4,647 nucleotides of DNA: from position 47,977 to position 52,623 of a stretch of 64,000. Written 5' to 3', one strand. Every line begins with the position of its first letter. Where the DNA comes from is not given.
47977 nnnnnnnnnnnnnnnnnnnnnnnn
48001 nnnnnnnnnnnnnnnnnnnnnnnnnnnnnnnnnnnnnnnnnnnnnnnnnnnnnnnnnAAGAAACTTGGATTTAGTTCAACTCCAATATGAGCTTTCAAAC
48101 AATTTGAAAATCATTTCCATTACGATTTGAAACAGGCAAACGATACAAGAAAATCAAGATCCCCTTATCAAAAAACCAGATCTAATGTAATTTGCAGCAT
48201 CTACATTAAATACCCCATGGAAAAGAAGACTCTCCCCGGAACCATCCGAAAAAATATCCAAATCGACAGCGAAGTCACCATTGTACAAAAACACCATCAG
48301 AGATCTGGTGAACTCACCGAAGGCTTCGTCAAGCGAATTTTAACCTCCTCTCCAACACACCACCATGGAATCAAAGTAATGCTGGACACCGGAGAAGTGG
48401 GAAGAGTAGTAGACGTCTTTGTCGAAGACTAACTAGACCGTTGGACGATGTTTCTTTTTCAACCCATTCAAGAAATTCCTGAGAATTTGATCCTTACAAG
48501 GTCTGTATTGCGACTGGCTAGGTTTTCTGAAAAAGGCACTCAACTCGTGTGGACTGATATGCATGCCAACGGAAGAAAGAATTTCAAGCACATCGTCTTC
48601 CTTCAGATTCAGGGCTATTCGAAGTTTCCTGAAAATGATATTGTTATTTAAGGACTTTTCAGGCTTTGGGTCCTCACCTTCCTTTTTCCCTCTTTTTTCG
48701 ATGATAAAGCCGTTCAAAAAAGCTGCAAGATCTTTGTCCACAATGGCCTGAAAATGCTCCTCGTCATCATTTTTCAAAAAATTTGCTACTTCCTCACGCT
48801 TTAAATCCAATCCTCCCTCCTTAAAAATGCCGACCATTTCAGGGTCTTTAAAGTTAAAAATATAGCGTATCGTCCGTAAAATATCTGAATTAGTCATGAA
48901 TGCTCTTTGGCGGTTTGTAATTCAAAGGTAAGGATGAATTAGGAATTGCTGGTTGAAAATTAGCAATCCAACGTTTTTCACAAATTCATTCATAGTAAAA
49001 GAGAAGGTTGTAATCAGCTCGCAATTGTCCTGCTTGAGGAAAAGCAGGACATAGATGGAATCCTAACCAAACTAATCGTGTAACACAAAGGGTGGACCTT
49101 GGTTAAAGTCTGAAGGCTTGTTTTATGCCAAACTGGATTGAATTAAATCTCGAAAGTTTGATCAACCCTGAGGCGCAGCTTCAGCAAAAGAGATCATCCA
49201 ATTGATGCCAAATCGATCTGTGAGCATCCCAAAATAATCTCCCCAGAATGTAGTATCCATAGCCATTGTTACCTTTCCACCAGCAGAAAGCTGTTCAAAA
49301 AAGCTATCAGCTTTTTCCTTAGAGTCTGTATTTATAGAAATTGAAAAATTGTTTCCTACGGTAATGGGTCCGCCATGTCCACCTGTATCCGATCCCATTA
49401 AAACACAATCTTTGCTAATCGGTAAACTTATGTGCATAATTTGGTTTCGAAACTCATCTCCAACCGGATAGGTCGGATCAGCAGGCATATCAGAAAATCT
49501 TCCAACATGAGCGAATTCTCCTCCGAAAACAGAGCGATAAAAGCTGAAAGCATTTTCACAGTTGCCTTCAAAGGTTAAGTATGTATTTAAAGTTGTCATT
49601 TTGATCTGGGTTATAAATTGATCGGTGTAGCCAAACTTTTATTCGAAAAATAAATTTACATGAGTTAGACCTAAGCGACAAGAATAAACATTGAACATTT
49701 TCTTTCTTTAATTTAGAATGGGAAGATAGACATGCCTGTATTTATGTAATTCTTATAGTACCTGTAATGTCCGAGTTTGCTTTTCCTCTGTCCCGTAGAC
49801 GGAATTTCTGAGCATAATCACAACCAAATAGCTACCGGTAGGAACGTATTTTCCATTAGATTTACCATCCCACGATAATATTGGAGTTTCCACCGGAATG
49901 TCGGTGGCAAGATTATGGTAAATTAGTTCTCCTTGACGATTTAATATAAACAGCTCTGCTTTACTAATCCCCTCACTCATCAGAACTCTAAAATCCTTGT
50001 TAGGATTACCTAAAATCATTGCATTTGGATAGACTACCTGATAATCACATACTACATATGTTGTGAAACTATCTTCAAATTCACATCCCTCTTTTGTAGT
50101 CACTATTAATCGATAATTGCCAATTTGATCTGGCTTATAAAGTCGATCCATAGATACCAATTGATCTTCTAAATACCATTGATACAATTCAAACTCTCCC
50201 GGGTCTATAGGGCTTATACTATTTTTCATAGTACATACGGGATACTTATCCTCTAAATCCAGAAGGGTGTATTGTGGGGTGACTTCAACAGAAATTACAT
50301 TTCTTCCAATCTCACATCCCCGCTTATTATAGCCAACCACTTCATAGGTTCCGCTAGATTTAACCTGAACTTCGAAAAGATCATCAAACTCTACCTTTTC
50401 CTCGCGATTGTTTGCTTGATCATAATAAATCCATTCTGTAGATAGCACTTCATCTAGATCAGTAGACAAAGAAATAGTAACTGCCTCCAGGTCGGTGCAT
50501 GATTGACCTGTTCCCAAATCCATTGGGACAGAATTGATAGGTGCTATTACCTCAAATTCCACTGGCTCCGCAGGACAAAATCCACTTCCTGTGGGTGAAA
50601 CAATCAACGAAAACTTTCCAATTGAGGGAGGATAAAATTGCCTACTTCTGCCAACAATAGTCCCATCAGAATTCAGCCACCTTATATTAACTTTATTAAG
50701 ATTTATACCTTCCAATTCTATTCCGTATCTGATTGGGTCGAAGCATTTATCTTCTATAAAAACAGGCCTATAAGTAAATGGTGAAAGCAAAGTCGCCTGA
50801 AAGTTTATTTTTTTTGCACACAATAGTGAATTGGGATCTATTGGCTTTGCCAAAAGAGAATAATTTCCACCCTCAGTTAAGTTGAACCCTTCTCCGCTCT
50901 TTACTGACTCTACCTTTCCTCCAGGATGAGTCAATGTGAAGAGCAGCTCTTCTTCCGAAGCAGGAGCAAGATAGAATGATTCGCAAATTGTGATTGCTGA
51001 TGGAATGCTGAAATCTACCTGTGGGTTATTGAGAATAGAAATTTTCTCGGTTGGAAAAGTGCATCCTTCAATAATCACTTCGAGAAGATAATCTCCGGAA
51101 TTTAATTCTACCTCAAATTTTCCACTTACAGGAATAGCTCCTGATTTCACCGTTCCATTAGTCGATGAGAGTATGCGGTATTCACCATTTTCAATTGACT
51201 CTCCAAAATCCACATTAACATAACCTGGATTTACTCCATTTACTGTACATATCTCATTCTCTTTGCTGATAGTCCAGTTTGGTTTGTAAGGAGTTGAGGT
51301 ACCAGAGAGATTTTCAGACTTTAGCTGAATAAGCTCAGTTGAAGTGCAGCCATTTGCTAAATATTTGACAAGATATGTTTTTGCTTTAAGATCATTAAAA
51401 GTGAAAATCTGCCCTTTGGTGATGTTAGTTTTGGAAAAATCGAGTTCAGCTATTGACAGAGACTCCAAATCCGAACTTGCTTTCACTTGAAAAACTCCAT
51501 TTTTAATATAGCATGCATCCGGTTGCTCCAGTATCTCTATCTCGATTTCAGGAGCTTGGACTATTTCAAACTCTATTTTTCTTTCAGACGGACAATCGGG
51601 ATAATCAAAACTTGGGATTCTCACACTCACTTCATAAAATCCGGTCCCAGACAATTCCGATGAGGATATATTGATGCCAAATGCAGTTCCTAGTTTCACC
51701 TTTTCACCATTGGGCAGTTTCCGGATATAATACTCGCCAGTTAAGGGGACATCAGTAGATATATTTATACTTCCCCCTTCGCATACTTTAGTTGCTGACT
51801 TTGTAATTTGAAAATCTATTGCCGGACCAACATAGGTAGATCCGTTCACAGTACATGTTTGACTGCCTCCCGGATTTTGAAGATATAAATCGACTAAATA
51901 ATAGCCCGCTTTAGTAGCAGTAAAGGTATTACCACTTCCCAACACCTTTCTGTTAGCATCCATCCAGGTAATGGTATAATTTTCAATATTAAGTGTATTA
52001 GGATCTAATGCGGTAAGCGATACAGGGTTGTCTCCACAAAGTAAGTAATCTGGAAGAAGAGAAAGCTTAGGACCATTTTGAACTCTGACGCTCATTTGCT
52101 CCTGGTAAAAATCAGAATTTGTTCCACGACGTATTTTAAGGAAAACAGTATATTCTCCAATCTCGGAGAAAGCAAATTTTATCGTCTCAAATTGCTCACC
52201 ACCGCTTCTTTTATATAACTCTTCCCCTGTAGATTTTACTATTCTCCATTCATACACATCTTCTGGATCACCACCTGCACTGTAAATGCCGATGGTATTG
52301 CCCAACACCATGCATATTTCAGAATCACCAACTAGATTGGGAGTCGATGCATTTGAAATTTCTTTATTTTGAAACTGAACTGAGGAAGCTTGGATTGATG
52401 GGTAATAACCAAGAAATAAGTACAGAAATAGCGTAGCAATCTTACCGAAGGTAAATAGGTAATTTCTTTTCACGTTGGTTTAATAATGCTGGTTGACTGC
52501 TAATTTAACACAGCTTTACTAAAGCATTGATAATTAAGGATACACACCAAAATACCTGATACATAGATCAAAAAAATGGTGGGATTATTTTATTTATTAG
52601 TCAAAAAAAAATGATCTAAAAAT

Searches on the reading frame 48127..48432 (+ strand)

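Call 17: search_protein_families(library=pfam, proteins=[window:48127-48432:+], max_evalue=0.01)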
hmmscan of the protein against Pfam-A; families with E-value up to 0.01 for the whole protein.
window:48127-48432:+ (101 aa): 1 family
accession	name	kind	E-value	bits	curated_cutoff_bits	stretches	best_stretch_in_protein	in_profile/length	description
PF09962.14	DUF2196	-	1.5e-25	89.3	25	1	38-96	2-60/61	Uncharacterized conserved protein (DUF2196)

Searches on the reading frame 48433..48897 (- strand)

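Call 17: search_protein_families(library=pfam, proteins=[window:48433-48897:-], max_evalue=0.01)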
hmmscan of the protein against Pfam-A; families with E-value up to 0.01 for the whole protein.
window:48433-48897:- (154 aa): 1 family
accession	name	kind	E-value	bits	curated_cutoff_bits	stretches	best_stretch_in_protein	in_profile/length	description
PF07308.18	DUF1456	-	4.7e-53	177.7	27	2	85-151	1-67/68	Protein of unknown function (DUF1456)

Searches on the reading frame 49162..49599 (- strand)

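Call 17: search_protein_families(library=pfam, proteins=[window:49162-49599:-], max_evalue=0.01)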
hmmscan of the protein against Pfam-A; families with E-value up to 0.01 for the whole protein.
window:49162-49599:- (145 aa): 2 families
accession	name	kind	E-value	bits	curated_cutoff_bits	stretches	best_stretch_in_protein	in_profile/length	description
PF00903.31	Glyoxalase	-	3e-10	41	20.6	1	5-136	3-121/121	Glyoxalase/Bleomycin resistance protein/Dioxygenase superfamily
PF06983.19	3-dmu-9_3-mt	-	2.3e-09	38.2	24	1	5-136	4-115/116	3-demethylubiquinone-9 3-methyltransferase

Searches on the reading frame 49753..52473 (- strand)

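Call 17: search_protein_families(library=pfam, proteins=[window:49753-52473:-], max_evalue=0.01)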
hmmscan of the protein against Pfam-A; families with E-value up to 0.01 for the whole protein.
window:49753-52473:- (906 aa): 2 families
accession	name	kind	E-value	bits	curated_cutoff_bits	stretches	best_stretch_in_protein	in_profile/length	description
PF13585.12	CHU_C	-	9.1e-06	26.2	27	1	824-891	14-75/86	CHU_C Type IX secretion signal domain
PF13860.13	FlgD_ig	-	0.005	17.2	27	0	828-886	14-73/79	FlgD Ig-like domain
